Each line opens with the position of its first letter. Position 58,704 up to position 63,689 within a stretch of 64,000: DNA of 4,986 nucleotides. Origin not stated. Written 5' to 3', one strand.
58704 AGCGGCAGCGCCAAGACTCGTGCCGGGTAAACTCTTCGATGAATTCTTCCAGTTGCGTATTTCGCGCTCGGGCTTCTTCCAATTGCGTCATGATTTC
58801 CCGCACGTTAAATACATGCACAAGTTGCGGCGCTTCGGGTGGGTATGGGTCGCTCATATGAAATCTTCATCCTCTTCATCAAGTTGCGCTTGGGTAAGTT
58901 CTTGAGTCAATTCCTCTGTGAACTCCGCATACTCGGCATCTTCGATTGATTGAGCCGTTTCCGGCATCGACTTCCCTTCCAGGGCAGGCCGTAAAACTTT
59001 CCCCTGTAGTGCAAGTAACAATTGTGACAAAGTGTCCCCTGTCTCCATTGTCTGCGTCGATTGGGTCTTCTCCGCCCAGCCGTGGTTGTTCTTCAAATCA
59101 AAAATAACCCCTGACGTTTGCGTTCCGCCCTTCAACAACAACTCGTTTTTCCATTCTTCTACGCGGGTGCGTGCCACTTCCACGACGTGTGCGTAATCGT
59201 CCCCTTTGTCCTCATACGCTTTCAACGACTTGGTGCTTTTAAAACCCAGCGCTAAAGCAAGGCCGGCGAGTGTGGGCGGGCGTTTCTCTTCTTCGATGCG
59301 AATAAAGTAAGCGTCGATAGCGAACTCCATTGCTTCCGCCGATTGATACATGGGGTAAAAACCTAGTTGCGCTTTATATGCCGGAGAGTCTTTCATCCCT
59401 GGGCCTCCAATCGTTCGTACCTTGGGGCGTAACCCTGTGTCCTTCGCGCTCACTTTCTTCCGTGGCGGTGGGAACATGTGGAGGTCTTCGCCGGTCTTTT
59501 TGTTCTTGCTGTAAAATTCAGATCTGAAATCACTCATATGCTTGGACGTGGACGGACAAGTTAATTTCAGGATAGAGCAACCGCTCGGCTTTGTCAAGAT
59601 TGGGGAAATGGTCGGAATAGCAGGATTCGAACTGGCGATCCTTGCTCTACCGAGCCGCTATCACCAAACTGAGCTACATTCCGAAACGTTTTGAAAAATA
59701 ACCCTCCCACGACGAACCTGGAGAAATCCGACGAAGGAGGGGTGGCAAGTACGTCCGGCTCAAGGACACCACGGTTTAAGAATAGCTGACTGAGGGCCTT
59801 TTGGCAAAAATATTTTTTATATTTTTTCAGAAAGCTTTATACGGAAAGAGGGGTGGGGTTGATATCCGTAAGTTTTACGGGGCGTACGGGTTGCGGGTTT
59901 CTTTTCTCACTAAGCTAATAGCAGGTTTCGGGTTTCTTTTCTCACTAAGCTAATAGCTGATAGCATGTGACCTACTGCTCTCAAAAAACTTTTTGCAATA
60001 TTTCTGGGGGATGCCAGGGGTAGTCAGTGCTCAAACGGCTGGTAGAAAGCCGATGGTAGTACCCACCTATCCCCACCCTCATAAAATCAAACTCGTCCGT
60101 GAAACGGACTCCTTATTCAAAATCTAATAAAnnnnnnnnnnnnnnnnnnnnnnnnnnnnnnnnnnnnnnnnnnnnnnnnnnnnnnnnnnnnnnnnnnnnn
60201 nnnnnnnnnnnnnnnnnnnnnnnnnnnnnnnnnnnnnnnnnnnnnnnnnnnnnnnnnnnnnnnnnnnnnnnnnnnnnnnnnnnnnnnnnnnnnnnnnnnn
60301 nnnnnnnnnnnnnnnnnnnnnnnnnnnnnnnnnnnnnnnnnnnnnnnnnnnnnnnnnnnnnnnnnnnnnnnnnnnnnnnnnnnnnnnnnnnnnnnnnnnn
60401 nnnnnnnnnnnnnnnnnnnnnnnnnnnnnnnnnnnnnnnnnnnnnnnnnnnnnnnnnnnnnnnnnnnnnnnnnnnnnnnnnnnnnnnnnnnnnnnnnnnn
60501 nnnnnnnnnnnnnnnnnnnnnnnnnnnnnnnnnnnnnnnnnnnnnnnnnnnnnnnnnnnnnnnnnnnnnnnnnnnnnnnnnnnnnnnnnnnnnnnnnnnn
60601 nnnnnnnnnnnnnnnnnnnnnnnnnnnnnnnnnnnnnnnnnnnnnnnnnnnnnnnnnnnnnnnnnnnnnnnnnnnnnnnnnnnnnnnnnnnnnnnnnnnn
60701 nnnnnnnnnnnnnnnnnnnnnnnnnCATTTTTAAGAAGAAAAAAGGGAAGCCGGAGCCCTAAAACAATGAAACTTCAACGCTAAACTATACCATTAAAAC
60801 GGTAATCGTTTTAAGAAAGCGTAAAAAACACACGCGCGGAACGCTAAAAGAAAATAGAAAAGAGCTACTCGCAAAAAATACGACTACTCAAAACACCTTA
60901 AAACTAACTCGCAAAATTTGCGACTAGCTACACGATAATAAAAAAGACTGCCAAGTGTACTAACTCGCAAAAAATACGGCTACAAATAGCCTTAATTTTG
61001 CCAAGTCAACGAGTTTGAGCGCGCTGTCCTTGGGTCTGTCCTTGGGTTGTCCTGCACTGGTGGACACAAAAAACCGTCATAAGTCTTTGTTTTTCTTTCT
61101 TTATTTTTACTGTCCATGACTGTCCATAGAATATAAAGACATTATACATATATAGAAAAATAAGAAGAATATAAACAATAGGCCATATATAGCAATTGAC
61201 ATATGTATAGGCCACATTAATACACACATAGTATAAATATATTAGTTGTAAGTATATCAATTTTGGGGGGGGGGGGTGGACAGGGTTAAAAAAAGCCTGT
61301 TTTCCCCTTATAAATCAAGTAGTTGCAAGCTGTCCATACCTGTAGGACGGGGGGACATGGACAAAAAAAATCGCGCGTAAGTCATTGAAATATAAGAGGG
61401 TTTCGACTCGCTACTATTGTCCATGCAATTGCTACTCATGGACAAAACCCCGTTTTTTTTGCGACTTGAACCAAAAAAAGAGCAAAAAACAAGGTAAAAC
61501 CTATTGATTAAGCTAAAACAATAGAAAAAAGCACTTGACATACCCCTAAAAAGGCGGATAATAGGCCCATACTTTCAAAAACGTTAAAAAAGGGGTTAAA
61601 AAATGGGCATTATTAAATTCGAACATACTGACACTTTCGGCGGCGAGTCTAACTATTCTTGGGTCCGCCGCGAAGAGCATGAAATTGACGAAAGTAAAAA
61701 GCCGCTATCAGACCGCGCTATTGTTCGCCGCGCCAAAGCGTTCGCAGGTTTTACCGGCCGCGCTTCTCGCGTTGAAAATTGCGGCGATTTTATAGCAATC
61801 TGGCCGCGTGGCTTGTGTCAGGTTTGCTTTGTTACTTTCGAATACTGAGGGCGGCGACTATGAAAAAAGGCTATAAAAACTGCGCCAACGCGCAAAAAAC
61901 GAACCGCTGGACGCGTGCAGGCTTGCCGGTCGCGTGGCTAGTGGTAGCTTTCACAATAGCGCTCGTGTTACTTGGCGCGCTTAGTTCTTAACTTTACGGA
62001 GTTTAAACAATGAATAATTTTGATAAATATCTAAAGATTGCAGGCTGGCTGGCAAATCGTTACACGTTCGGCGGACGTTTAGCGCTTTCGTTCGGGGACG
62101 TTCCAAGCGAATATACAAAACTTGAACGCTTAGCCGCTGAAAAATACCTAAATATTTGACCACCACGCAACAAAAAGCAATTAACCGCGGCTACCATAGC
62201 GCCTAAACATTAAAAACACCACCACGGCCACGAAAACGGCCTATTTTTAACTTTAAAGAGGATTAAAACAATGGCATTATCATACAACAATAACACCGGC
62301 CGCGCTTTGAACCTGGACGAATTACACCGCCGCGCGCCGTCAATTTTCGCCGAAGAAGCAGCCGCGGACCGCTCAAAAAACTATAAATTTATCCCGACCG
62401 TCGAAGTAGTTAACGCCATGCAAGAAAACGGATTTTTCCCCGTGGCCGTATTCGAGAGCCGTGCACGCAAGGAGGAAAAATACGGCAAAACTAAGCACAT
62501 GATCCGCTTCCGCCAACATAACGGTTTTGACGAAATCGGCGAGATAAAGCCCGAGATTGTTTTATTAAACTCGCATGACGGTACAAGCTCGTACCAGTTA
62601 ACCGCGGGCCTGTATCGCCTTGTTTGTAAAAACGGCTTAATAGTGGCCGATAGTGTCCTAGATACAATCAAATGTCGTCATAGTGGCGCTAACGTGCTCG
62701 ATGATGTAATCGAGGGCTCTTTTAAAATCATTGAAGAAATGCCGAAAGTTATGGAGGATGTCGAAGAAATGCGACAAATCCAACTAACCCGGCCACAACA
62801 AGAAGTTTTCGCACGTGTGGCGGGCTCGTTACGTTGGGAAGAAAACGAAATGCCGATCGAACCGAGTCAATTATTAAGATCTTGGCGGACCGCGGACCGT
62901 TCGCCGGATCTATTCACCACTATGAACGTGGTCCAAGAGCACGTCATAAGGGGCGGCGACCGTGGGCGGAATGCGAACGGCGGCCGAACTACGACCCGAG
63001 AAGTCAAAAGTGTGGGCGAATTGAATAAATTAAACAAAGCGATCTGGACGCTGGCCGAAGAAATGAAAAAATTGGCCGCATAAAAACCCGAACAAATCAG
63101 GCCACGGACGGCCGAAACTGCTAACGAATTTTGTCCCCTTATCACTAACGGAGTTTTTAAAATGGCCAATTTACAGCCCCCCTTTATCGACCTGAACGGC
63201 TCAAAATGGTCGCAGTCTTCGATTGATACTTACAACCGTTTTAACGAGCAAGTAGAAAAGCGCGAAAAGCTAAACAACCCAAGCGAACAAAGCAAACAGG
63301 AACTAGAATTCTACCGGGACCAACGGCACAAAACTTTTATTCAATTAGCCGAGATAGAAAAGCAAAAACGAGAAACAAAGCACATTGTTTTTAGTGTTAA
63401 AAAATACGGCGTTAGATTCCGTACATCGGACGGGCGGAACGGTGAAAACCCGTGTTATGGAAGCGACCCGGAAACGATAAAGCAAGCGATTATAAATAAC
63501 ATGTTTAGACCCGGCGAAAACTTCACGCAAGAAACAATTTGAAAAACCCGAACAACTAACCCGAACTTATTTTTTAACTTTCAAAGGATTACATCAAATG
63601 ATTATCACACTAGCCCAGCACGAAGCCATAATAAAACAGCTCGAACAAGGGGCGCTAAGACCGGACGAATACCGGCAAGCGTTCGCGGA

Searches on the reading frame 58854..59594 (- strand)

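Call 103: search_protein_families(library=pfam, proteins=[window:58854-59594:-], max_evalue=0.01)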
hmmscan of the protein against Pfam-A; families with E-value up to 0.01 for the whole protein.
window:58854-59594:- (246 aa): 1 family
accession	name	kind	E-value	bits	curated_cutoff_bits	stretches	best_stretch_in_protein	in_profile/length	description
PF16677.11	GP3_package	-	3.3e-18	66.2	29.4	1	82-178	5-104/105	DNA-packaging protein gp3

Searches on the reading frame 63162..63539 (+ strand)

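Call 103: search_protein_families(library=pfam, proteins=[window:63162-63539:+], max_evalue=0.01)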
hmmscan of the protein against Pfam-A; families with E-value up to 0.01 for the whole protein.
window:63162-63539:+ (126 aa): 1 family
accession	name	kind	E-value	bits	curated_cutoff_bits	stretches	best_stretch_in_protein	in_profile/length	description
PF17675.6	APG6_N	-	0.0012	19.8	45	1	18-72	22-79/132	Apg6 coiled-coil region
